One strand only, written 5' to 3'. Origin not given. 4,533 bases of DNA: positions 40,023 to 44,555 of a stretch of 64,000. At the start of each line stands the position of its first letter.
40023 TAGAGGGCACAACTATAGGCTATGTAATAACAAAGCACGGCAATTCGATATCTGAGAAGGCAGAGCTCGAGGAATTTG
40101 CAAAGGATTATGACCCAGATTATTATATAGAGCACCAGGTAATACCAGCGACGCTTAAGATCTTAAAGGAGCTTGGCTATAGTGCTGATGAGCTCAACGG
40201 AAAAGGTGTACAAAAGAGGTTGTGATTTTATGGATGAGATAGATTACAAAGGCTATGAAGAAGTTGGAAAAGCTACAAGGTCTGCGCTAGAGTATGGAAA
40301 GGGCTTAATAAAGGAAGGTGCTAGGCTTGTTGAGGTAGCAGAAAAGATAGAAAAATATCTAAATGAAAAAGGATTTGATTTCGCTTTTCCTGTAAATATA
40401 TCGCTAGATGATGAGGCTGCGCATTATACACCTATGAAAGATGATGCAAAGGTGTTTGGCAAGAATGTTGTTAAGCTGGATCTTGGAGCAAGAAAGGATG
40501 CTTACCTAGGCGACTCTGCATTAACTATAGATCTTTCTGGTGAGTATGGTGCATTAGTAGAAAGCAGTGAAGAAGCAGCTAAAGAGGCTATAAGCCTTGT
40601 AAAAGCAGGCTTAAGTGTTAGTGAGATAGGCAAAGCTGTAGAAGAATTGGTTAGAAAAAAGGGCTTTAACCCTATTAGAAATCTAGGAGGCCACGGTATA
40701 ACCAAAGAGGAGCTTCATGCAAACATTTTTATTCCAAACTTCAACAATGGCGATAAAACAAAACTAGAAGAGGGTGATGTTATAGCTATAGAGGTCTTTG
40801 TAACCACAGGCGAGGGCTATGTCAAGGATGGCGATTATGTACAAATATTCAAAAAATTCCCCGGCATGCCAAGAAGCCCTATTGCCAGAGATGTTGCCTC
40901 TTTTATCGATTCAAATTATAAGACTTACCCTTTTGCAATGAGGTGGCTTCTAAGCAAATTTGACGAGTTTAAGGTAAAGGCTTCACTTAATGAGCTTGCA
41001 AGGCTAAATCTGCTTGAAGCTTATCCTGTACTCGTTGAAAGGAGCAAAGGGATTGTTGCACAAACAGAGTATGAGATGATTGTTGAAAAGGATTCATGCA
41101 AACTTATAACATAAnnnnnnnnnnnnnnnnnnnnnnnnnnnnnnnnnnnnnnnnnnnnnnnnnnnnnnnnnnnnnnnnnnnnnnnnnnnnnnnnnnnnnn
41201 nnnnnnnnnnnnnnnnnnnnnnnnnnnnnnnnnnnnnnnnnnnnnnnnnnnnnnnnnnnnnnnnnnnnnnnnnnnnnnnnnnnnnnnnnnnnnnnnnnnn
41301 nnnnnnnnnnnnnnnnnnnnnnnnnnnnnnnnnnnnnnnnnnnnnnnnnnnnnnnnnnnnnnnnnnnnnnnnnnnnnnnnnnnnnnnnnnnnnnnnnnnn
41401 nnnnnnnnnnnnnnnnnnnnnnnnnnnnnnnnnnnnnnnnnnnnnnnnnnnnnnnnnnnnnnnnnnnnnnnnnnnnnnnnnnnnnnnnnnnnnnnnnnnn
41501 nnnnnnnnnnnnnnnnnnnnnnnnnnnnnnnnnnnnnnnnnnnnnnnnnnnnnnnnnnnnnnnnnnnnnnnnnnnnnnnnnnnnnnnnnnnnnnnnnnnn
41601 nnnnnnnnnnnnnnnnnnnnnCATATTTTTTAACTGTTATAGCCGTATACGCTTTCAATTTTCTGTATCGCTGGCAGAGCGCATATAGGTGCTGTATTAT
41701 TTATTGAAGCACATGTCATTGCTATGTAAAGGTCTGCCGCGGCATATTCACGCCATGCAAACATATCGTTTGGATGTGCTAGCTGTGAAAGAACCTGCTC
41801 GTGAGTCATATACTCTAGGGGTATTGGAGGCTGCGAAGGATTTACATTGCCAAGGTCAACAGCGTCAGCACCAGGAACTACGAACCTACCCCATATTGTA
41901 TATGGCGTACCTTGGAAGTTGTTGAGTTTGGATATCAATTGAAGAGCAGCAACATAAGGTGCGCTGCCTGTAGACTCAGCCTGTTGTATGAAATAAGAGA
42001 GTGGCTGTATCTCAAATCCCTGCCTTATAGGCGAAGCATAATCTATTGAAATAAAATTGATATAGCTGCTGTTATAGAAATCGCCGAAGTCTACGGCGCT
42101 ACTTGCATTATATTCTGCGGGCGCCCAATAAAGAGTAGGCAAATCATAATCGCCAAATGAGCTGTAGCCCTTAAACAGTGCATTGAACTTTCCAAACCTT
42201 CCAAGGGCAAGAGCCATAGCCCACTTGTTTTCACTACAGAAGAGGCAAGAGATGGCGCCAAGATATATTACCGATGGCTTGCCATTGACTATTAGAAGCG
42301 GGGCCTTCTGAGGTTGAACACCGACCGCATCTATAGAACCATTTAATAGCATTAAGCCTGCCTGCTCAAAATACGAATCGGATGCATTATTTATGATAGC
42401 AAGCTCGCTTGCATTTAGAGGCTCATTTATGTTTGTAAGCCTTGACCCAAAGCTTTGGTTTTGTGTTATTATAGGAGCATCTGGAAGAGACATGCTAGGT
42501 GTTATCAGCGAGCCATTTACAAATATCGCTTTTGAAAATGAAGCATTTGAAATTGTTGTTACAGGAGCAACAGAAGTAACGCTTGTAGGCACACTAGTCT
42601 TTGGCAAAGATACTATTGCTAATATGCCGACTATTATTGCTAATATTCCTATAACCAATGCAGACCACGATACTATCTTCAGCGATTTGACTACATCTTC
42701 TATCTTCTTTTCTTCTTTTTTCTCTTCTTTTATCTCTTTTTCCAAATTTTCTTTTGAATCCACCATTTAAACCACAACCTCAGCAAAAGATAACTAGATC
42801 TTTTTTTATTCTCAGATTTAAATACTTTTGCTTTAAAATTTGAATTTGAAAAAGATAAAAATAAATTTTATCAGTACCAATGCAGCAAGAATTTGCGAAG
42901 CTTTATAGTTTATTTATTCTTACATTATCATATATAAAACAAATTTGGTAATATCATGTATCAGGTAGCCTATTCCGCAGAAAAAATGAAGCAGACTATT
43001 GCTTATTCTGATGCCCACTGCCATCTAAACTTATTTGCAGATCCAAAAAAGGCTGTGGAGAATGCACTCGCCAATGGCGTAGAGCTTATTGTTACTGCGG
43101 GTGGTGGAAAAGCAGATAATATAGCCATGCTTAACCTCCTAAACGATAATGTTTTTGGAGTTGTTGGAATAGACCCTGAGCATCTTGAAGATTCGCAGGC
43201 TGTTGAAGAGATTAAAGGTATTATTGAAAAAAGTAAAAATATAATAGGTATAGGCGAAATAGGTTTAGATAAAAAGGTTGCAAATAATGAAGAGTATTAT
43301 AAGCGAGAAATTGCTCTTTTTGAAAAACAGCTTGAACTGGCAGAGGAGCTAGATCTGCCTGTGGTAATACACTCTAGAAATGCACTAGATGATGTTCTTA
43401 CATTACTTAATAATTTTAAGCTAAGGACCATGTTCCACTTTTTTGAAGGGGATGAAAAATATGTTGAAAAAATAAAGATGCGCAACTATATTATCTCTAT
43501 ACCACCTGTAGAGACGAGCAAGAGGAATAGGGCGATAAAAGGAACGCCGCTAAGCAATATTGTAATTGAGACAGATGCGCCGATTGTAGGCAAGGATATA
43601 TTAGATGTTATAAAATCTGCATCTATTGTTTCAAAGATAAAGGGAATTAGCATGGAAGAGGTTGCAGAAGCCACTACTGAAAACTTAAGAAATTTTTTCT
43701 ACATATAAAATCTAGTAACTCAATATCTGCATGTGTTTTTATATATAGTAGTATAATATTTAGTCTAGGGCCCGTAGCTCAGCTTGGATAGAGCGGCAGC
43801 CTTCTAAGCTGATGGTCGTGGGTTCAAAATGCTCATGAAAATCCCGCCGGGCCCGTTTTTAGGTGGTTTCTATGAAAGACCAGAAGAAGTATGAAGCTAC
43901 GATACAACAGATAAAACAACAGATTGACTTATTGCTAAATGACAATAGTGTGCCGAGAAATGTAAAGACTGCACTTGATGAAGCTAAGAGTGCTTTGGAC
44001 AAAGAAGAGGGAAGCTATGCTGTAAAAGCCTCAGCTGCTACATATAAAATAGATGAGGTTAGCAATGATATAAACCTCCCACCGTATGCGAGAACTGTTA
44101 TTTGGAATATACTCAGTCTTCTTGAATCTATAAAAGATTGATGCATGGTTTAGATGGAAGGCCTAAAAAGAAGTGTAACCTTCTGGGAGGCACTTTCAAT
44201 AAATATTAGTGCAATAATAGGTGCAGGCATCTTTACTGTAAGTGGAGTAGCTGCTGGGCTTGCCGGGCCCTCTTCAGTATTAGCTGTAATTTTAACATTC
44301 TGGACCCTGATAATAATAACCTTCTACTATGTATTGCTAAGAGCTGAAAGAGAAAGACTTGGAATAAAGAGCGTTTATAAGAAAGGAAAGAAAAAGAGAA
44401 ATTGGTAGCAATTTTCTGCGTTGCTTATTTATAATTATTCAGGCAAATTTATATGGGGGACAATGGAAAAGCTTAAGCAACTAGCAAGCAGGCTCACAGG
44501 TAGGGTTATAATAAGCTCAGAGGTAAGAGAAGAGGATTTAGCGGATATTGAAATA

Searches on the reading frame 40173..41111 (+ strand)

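Call 96: search_protein_families(library=pfam, proteins=[window:40173-41111:+], max_evalue=0.01)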
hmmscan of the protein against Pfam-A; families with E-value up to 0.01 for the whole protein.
window:40173-41111:+ (313 aa): 1 family
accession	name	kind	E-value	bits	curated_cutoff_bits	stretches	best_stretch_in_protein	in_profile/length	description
PF00557.29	Peptidase_M24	-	2.9e-28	99.5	23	1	28-214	3-195/208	Metallopeptidase family M24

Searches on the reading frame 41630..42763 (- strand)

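Call 31: search_protein_families(library=pfam, proteins=[window:41630-42763:-], max_evalue=0.0001)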
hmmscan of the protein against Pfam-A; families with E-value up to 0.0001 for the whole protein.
window:41630-42763:- (377 aa): 1 family
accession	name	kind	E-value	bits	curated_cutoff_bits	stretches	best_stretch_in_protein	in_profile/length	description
PF06053.17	DUF929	-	7e-08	32.8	24.6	1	159-235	12-87/205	Domain of unknown function (DUF929)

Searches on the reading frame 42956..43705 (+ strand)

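Call 31: search_protein_families(library=pfam, proteins=[window:42956-43705:+], max_evalue=0.0001)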
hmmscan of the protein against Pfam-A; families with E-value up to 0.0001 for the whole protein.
window:42956-43705:+ (250 aa): 1 family
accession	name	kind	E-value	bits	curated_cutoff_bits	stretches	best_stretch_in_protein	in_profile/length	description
PF01026.27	TatD_DNase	-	1.9e-47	162.2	27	1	19-248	2-252/253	TatD related DNase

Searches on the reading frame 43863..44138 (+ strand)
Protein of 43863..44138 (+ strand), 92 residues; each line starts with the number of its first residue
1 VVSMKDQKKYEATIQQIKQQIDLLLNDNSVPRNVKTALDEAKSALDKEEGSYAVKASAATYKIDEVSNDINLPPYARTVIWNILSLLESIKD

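Call 31: search_protein_families(library=pfam, proteins=[window:43863-44138:+], max_evalue=0.0001)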
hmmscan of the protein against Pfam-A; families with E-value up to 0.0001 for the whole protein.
window:43863-44138:+ (92 aa): 1 family
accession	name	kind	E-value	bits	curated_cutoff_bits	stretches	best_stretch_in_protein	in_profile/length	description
PF03685.18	UPF0147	-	1e-24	86.8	23.6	1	11-90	2-81/81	Uncharacterised protein family (UPF0147)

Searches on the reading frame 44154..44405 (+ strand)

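Call 31: search_protein_families(library=pfam, proteins=[window:44154-44405:+], max_evalue=0.0001)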
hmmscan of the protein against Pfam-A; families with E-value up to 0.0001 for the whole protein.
window:44154-44405:+ (84 aa): 1 family
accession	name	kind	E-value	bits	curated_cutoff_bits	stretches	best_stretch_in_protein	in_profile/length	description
PF13520.12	AA_permease_2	-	4.5e-05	23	27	1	9-73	2-66/427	Amino acid permease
